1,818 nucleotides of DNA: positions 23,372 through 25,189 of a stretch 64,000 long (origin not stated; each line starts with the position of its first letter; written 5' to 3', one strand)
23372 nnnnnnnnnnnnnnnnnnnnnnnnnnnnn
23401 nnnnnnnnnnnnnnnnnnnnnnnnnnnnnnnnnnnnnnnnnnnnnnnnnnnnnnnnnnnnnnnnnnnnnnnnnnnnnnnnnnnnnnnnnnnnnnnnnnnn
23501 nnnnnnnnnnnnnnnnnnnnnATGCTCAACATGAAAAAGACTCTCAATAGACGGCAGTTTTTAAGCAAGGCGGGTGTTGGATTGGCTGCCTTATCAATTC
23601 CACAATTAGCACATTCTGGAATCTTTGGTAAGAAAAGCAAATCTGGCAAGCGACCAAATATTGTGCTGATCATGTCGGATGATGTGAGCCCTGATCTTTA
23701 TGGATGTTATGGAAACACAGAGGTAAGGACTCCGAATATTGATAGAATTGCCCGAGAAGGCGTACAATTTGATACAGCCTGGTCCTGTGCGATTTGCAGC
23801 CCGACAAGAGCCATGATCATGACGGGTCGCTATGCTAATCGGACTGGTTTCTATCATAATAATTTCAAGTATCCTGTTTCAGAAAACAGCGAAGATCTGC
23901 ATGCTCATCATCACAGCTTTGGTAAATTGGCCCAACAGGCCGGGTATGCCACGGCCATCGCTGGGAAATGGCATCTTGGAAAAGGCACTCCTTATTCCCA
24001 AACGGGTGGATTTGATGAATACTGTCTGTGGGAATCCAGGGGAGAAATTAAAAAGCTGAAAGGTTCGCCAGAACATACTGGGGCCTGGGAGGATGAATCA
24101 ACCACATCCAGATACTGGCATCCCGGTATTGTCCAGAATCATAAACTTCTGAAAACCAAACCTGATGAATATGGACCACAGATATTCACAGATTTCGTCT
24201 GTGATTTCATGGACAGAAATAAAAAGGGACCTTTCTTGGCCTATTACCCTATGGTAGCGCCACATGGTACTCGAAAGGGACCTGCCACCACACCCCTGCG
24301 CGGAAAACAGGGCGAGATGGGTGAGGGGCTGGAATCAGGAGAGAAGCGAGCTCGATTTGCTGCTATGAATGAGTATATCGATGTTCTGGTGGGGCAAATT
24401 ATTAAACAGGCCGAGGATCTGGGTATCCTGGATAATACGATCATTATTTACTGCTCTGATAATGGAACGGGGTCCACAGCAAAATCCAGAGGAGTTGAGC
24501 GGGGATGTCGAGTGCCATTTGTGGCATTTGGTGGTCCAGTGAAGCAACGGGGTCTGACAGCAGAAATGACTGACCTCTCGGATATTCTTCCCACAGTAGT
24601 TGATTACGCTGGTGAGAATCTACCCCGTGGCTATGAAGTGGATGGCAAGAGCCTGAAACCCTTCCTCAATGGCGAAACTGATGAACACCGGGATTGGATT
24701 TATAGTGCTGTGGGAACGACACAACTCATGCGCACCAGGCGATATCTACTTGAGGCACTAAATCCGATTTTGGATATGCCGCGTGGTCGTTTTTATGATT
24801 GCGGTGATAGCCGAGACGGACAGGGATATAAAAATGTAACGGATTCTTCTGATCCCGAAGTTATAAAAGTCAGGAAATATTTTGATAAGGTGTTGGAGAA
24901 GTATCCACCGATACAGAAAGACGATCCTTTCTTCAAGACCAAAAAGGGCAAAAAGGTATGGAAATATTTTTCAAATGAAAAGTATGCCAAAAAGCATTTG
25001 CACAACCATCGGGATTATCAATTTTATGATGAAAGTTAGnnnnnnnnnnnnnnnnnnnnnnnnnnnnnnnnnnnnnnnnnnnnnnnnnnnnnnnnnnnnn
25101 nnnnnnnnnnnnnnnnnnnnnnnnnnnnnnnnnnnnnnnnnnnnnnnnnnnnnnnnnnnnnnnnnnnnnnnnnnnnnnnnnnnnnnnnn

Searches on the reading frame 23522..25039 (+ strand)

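Call 10: search_protein_families(library=pfam, proteins=[window:23522-25039:+], max_evalue=0.001)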
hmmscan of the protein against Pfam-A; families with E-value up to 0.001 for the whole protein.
window:23522-25039:+ (505 aa): 3 families
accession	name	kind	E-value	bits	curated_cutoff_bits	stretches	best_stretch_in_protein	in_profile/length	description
PF00884.28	Sulfatase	-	9.5e-47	160.2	25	1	45-364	1-300/301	Sulfatase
PF01663.27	Phosphodiest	-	7.6e-09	36.1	23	1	48-323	2-228/342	Type I phosphodiesterase / nucleotide pyrophosphatase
PF16347.10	SGSH_C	-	0.00052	20.6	29.3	0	327-394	14-81/154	N-sulphoglucosamine sulphohydrolase, C-terminal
